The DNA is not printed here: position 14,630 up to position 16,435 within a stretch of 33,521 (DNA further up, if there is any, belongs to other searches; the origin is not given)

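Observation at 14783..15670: All four NiFe-ligating cysteines of the catalytic-subunit homologue are substituted, in an otherwise well-conserved protein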

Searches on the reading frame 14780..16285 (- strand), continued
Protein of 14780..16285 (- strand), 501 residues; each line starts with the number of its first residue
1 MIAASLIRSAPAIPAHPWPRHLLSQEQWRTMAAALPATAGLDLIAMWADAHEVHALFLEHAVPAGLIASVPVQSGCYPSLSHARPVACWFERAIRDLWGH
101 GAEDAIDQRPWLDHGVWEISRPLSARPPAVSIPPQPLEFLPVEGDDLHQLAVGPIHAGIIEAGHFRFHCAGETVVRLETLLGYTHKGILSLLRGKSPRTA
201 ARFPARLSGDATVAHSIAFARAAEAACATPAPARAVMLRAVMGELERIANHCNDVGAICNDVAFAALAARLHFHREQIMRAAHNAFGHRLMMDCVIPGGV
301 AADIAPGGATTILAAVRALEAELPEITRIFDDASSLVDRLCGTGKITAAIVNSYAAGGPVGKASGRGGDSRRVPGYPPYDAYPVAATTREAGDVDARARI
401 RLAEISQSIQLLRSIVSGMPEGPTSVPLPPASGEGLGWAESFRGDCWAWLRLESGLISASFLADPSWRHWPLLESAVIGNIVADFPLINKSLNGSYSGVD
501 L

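Call 40: predict_structure(alignment_id=A2)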
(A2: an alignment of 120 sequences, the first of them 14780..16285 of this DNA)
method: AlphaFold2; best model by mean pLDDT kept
length: 501 residues; sequences in the alignment: 120
mean_pLDDT: 91.9   pTM: 0.93
mean pLDDT of the five models: 91.9, 91.7, 90.9, 90.1, 89.8
residues with pLDDT >= 90: 390; 70-90: 86; 50-70: 24; < 50: 1
segments of 3 or more residues with pLDDT < 50: none
pLDDT, mean of each block of 10 residues (from residue 1): 93 97 98 94 95 96 93 97 94 91 91 68 85 75 88 63 81 90 67 94 88 97 98 98 98 96 93 98 95 95 97 98 94 88 96 95 95 95 93 97 97 96 97 98 96 96 93 95 94 83 58
secondary structure, 60 per line:
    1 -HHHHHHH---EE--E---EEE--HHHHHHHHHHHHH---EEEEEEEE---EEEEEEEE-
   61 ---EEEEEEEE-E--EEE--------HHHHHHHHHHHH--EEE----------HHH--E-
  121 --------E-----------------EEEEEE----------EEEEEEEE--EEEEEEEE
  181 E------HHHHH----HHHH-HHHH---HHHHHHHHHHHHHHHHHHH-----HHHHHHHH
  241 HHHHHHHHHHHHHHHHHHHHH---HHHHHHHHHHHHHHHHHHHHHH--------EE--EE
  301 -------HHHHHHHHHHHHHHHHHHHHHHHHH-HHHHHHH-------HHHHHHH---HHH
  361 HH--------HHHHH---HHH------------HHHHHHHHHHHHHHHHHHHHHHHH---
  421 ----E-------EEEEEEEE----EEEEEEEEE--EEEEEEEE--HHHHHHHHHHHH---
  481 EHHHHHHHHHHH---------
elements in order: H2-8 E20-22 H25-37 E41-48 E52-59 E64-71 E76-78 H87-98 E101-103 E147-152 E163-170 E173-181 H188-192 H197-200 H202-205 H209-227 H233-261 H265-286 H308-332 H334-340 H348-354 H358-362 H371-375 H394-417 E433-440 E445-453 E456-463 H466-477 H482-492

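Call 42: find_related_loci(query=A2, collection=genome_contigs, flank=10000)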
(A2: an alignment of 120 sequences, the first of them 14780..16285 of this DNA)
Query A2 (501 aa) in genome_contigs; peptide patterns used: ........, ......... (x = any residue, [..] = any of these).
600 stretches matched a pattern (row limit reached: there are more); 572 encode a relative of the query (tblastn E <= 1e-3); the best 80 are kept; 80 distinct loci.
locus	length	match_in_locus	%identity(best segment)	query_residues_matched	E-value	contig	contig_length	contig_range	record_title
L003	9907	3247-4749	65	1-501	0e+0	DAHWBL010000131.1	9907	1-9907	MAG TPA_asm: Acetobacteraceae bacterium isolate clean852 k141_177097, whole genome shotgun sequence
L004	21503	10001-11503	61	1-501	0e+0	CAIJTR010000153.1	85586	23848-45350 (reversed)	MAG: uncultured Rhodospirillales bacterium isolate T7-5_bin-324 genome assembly, contig: bin-324:153/211, whole genome s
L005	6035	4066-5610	60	1-501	0e+0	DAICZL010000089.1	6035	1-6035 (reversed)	MAG TPA_asm: bacterium isolate clean1818 k141_368261, whole genome shotgun sequence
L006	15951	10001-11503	59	1-501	3e-179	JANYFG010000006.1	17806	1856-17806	MAG: Rhodospirillales bacterium isolate 338R_metabinner_91 338R_k141_1420444, whole genome shotgun sequence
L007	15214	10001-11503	61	1-501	1e-176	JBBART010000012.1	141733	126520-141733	MAG: Acetobacteraceae bacterium isolate EUL_226 ctg12-EUL_226, whole genome shotgun sequence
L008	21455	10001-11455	62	17-501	1e-173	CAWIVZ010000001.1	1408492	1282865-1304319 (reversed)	MAG: uncultured Alphaproteobacteria bacterium isolate MFD01872.bin.2.226 genome assembly, contig: contig_101198, whole g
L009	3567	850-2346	59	1-501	0e+0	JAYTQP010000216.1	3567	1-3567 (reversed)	MAG: Rhodospirillales bacterium isolate GFS_4690 GFS_4690_215, whole genome shotgun sequence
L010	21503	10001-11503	61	1-501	3e-173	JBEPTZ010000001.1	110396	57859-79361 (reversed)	MAG: Rhodospirillales bacterium isolate 22E.concoct.072 NODE_138_length_110396_cov_10.378418, whole genome shotgun seque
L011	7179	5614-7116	56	1-501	3e-173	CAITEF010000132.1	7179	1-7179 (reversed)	MAG: uncultured Rhodospirillales bacterium isolate AlinenLipids_bin-0429 genome assembly, contig: bin-0429:132/697, whol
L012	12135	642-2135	56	3-501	3e-172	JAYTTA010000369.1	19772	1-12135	MAG: Acetobacteraceae bacterium isolate GFS_5291 GFS_5291_368, whole genome shotgun sequence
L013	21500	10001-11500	56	3-501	1e-170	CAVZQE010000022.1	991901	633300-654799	MAG: uncultured Alphaproteobacteria bacterium isolate MFD09603.bin.2.247 genome assembly, contig: contig_775, whole geno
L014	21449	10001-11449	59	20-501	2e-167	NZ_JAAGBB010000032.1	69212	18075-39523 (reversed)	Plastoroseomonas hellenica strain LMG 31523 contig00032, whole genome shotgun sequence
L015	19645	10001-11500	55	3-501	3e-165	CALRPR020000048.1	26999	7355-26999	MAG: Bosea thiooxidans isolate JJ-JE126-44-7-m2-bin31 genome assembly, contig: JJ-R2B1-111-C156, whole genome shotgun se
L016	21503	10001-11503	55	1-501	7e-165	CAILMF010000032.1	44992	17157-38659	MAG: uncultured Rhodospirillales bacterium isolate KT_bin-0655 genome assembly, contig: bin-0655:32/87, whole genome sho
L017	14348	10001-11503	55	1-501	9e-164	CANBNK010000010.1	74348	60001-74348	MAG: Acetobacteraceae bacterium isolate JR-MC-G-240519-60 genome assembly, contig: JR-MC-G-240519-C414, whole genome sho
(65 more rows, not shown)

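Call 45: fold_search(model_id=the predicted structure, library=pdb)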
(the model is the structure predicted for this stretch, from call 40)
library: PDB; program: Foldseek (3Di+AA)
matches with E <= 10: 499; with E <= 0.001: 239
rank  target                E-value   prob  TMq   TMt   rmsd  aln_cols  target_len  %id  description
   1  7z0s_E                4.8e-35  1.00  0.92  0.87   3.0       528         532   23  Structure of the Escherichia coli formate hydrogenlyase complex (anaerobic preparation, without formate dehydrogenase  (released 2022-09-28)
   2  7z84_C                3.9e-30  1.00  0.88  0.76   3.4       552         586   19  Complex I from E. coli, DDM/LMNG-purified, under Turnover at pH 8, Open-ready state (released 2022-09-21)
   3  7z7t_C                5.1e-30  1.00  0.87  0.74   4.6       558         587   18  Complex I from E. coli, LMNG-purified, under Turnover at pH 6, Open state (released 2022-09-21)
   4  7p7j_C                6.6e-30  1.00  0.86  0.74   4.7       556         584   18  Complex I from E. coli, DDM/LMNG-purified, with DQ, Open state (released 2022-09-21)
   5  7p64_C                1.4e-29  1.00  0.87  0.74   4.6       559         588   18  Complex I from E. coli, DDM/LMNG-purified, under Turnover at pH 6, Open state (released 2022-09-21)
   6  7q5y_B                1.8e-29  1.00  0.87  0.75   5.9       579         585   18  Structure of NADH:ubichinon oxidoreductase (complex I) of the hyperthermophilic eubacterium Aquifex aeolicus (released 2022-11-16)
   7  7z7v_C                2.1e-29  1.00  0.87  0.74   4.5       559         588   18  Complex I from E. coli, LMNG-purified, under Turnover at pH 6, Open-ready state (released 2022-09-21)
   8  7p7l_C                2.1e-29  1.00  0.86  0.74   4.7       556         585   18  Complex I from E. coli, DDM/LMNG-purified, with NADH and FMN, Open state (released 2022-09-21)
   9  7z7r_C                3.1e-29  1.00  0.87  0.75   3.5       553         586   19  Complex I from E. coli, LMNG-purified, Apo, Open-ready state (released 2022-09-21)
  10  7zci_C                1.5e-28  1.00  0.84  0.73   4.7       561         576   18  Complex I from E. coli, LMNG-purified, under Turnover at pH 6, Resting state (released 2022-09-21)
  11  7p7k_C                1.8e-28  1.00  0.83  0.73   4.8       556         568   18  Complex I from E. coli, DDM/LMNG-purified, with DQ, Resting state (released 2022-09-21)
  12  7p63_C                3.1e-28  1.00  0.87  0.74   3.8       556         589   19  Complex I from E. coli, DDM/LMNG-purified, under Turnover at pH 6, Closed state (released 2022-09-21)
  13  9q8i_C                7.3e-28  1.00  0.85  0.73   4.7       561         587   18  Cryo-EM structure of E. coli complex I variant V96P/N142M (NuoE) (released 2025-11-05)
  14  7p61_C                2.6e-27  1.00  0.84  0.74   4.7       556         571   18  Complex I from E. coli, DDM-purified, with NADH, Resting state (released 2022-09-21)
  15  7p69_C                3.0e-27  1.00  0.82  0.73   4.8       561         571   18  Complex I from E. coli, DDM/LMNG-purified, under Turnover at pH 6, Resting state (released 2022-09-21)
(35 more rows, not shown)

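Call 52: list_cluster_members(proteins=[P0145, P0124, P0152, P0159, P0172, P0189, P0238, P0153, P0183, P0126])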
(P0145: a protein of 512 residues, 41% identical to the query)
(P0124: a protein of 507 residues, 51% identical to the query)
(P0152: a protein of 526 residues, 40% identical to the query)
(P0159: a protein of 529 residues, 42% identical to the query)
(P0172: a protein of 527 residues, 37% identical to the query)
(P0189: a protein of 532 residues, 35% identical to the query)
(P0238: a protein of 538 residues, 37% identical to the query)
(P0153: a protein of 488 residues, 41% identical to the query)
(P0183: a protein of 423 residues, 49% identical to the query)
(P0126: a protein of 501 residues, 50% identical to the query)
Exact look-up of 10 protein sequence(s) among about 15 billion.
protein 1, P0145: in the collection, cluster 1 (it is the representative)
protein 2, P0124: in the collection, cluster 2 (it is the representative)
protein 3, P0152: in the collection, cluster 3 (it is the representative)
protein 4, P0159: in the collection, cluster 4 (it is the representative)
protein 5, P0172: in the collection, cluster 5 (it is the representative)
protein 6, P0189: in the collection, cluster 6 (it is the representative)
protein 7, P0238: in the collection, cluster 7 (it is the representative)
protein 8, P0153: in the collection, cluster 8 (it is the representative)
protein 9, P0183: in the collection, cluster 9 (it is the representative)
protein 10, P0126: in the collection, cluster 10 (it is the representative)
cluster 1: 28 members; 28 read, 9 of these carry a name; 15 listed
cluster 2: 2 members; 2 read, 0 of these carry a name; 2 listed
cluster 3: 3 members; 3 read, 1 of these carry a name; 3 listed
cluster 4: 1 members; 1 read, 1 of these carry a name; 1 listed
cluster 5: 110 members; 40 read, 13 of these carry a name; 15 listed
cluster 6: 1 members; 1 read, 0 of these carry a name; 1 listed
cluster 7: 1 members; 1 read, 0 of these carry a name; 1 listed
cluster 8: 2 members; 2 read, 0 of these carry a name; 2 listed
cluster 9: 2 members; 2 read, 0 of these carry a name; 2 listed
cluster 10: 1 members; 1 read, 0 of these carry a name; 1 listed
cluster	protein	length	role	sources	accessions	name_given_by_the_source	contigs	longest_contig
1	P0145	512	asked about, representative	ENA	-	-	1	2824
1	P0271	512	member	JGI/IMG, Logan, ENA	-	Ni,Fe-hydrogenase III large subunit/Ni,Fe-hydrogenase III component G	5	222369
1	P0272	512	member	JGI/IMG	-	Ni,Fe-hydrogenase III large subunit/Ni,Fe-hydrogenase III component G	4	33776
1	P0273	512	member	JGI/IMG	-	Ni,Fe-hydrogenase III large subunit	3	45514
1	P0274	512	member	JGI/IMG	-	Ni,Fe-hydrogenase III large subunit/Ni,Fe-hydrogenase III component G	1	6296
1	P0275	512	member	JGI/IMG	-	Ni,Fe-hydrogenase III large subunit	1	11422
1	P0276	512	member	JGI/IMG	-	Ni,Fe-hydrogenase III large subunit/Ni,Fe-hydrogenase III component G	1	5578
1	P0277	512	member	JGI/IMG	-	Ni,Fe-hydrogenase III large subunit/Ni,Fe-hydrogenase III component G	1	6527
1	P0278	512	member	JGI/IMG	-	Ni,Fe-hydrogenase III large subunit/Ni,Fe-hydrogenase III component G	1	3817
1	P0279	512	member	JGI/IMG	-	Ni,Fe-hydrogenase III large subunit/Ni,Fe-hydrogenase III component G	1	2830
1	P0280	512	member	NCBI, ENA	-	-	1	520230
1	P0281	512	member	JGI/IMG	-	-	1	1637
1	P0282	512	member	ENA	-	-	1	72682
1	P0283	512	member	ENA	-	-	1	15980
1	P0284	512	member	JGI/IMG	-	-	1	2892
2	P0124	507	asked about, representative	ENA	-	-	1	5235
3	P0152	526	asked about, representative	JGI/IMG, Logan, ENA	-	-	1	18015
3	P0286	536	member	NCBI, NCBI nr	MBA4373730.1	MAG: hydrogenase subunit [Thermodesulfovibrio sp.] | hydrogenase subunit [Thermodesulfovibrio sp.]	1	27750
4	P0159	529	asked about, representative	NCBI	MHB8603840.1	MAG: hydrogenase large subunit [Thermoplasmatota archaeon]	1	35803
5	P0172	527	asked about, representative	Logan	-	-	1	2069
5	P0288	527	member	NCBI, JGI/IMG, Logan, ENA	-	Ni,Fe-hydrogenase III large subunit/Ni,Fe-hydrogenase III component G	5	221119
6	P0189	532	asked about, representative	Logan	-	-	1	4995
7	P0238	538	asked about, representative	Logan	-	-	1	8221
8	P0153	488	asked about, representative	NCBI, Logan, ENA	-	-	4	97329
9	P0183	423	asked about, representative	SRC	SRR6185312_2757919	-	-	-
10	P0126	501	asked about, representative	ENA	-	-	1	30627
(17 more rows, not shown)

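Call 58: find_encoding_contigs(protein=P0238, flank=8000, max_places=2)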
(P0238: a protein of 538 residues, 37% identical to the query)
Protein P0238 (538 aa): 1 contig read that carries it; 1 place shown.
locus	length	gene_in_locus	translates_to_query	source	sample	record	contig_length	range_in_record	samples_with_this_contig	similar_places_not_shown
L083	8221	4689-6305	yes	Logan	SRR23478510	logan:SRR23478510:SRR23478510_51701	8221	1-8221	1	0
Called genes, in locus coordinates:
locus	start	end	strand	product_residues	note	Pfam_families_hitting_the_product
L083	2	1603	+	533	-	?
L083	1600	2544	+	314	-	PF00146:NADHdh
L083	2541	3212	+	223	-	-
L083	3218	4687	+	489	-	PF00361:Proton_antipo_M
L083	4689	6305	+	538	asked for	PF00329:Complex1_30kDa, PF00374:NiFeSe_Hases, PF00346:Complex1_49kDa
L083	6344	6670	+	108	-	PF14697:Fer4_21 (faint), PF13237:Fer4_10 (weak), PF13183:Fer4_8 (faint), PF12838:Fer4_7, PF13187:Fer4_9, PF00037:Fer4 (weak), PF12797:Fer4_2 (weak), PF12837:Fer4_6 (weak), +1 more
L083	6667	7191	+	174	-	PF01058:Oxidored_q6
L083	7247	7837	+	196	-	PF00484:Pro_CA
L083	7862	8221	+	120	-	?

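Call 59: find_encoding_contigs(protein=P0159, flank=8000, max_places=1)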
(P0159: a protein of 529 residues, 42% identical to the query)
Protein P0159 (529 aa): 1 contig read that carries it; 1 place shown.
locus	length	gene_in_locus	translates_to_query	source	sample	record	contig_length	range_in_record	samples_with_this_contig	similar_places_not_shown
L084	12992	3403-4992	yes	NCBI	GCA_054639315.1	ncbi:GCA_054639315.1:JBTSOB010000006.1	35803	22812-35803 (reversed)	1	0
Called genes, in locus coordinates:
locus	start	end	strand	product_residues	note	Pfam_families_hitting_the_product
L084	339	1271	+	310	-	PF00146:NADHdh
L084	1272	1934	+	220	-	-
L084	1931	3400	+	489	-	PF00662:Proton_antipo_N, PF00361:Proton_antipo_M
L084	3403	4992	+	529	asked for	PF00329:Complex1_30kDa, PF00374:NiFeSe_Hases, PF00346:Complex1_49kDa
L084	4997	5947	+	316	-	PF12838:Fer4_7 (faint), PF13187:Fer4_9 (faint), PF13746:Fer4_18 (faint), PF00037:Fer4 (weak), PF13237:Fer4_10, PF00037:Fer4 (weak), PF12837:Fer4_6 (weak), PF01058:Oxidored_q6, +4 more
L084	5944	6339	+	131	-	PF00582:Usp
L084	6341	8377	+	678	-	PF00361:Proton_antipo_M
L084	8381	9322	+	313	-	PF00146:NADHdh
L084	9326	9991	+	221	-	-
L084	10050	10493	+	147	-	PF08570:DUF1761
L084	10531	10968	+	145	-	PF00254:FKBP_C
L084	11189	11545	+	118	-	-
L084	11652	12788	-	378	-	PF06224:AlkZ-like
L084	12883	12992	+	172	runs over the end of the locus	-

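Call 60: find_encoding_contigs(protein=P0153, flank=8000, max_places=1)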
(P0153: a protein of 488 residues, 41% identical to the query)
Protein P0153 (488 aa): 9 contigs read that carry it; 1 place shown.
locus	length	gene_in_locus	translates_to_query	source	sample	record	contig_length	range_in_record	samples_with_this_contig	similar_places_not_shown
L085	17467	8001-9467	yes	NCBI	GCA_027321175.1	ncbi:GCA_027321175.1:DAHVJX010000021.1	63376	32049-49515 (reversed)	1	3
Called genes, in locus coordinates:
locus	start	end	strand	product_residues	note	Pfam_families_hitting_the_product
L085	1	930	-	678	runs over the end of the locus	PF00133:tRNA-synt_1, PF01406:tRNA-synt_1e (faint), PF01921:tRNA-synt_1f (faint), PF09334:tRNA-synt_1g, PF01588:tRNA_bind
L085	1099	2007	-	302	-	PF00561:Abhydrolase_1, PF02089:Palm_thioest (weak)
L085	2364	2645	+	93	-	-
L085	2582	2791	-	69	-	PF19839:RHH_9, PF21432:56B_RHH (weak)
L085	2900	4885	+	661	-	PF00361:Proton_antipo_M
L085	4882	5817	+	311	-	PF00146:NADHdh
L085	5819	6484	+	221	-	-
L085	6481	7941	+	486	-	PF00361:Proton_antipo_M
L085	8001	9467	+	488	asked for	PF00374:NiFeSe_Hases (weak), PF00346:Complex1_49kDa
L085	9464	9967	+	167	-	PF01058:Oxidored_q6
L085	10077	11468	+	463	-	PF00202:Aminotran_3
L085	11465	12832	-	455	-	PF08521:2CSK_N, PF00672:HAMP (weak), PF26769:HAMP_PhoQ, PF00512:HisKA, PF02518:HATPase_c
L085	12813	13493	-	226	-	PF00072:Response_reg, PF00486:Trans_reg_C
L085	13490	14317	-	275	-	PF02265:S1-P1_nuclease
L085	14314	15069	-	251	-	PF02900:LigB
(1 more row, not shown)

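Call 61: find_encoding_contigs(protein=P0288, flank=8000, max_places=1)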
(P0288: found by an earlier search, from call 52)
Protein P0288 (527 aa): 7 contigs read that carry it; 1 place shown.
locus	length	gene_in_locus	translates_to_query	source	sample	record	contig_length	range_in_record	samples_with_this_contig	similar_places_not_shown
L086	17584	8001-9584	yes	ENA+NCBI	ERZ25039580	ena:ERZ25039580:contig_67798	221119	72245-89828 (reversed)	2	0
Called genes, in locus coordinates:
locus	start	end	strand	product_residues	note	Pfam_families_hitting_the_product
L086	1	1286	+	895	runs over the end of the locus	PF05199:GMC_oxred_C, PF06439:3keto-disac_hyd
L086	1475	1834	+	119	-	PF12840:HTH_20, PF01022:HTH_5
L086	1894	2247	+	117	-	PF13599:Pentapeptide_4 (weak), PF00805:Pentapeptide, PF13576:Pentapeptide_3 (weak)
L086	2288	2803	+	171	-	PF01058:Oxidored_q6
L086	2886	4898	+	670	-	PF00361:Proton_antipo_M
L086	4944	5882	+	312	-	PF00146:NADHdh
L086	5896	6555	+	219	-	-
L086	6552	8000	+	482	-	PF00662:Proton_antipo_N (weak), PF00361:Proton_antipo_M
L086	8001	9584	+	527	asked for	PF00329:Complex1_30kDa, PF00346:Complex1_49kDa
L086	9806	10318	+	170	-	PF01694:Rhomboid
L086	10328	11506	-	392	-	PF00155:Aminotran_1_2, PF00266:Aminotran_5 (weak), PF01041:DegT_DnrJ_EryC1 (weak), PF01053:Cys_Met_Meta_PP (weak)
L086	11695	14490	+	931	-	PF14417:MEDS, PF00989:PAS, PF08448:PAS_4, PF13426:PAS_9, PF00989:PAS, PF08448:PAS_4, PF13426:PAS_9, PF08447:PAS_3, +6 more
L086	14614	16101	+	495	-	PF01425:Amidase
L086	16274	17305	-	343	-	PF09084:NMT1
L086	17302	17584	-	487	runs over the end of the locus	PF00682:HMGL-like, PF02436:PYC_OADA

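Call 67: find_encoding_contigs(protein=P0249, flank=8000, max_places=1)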
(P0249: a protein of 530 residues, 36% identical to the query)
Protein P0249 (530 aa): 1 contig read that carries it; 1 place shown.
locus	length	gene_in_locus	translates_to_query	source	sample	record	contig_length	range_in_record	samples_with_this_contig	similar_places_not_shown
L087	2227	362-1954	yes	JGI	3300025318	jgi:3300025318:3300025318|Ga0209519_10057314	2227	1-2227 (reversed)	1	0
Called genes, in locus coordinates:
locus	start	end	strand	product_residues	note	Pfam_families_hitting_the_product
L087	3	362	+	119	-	?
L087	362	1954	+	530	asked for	PF00329:Complex1_30kDa, PF00374:NiFeSe_Hases, PF00346:Complex1_49kDa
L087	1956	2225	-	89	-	?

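Call 68: find_encoding_contigs(protein=P0218, flank=8000, max_places=1)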
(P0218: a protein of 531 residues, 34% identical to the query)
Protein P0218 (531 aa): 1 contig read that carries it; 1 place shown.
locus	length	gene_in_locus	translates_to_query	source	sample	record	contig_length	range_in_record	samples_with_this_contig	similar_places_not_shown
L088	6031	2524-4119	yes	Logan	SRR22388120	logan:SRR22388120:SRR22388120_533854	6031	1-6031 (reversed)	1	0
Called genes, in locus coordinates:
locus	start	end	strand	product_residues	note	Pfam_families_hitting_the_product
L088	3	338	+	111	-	?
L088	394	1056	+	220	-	-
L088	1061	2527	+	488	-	PF00361:Proton_antipo_M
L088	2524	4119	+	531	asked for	PF00329:Complex1_30kDa, PF00374:NiFeSe_Hases, PF00346:Complex1_49kDa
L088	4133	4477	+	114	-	PF12797:Fer4_2 (faint), PF13237:Fer4_10, PF14697:Fer4_21 (faint), PF00037:Fer4 (weak), PF12838:Fer4_7, PF13187:Fer4_9, PF13484:Fer4_16 (faint)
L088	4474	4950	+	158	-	PF01058:Oxidored_q6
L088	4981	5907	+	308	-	PF00892:EamA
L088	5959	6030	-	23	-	?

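Call 69: find_encoding_contigs(protein=P0286, flank=8000, max_places=1)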
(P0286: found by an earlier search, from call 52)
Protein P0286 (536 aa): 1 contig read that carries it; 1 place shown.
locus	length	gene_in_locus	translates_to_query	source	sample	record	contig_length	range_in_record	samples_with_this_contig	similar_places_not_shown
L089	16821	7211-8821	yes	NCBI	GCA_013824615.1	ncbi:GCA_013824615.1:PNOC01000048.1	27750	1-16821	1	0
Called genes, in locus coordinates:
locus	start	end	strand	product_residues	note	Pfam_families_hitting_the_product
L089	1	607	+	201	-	PF00691:OmpA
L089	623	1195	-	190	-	PF00691:OmpA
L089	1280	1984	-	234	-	PF12728:HTH_17, PF13542:HTH_Tnp_ISL3 (faint), PF00359:PTS_EIIA_2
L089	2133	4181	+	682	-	PF00662:Proton_antipo_N (weak), PF00361:Proton_antipo_M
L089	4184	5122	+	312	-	PF00146:NADHdh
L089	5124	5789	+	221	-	-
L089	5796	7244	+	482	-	PF00361:Proton_antipo_M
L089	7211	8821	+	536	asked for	PF00329:Complex1_30kDa, PF00346:Complex1_49kDa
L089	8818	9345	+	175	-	PF01058:Oxidored_q6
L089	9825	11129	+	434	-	PF03721:UDPG_MGDP_dh_N, PF00984:UDPG_MGDP_dh, PF03720:UDPG_MGDP_dh_C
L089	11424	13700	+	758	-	-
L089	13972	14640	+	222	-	-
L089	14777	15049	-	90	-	-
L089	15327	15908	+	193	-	PF13188:PAS_8 (weak)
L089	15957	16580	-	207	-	-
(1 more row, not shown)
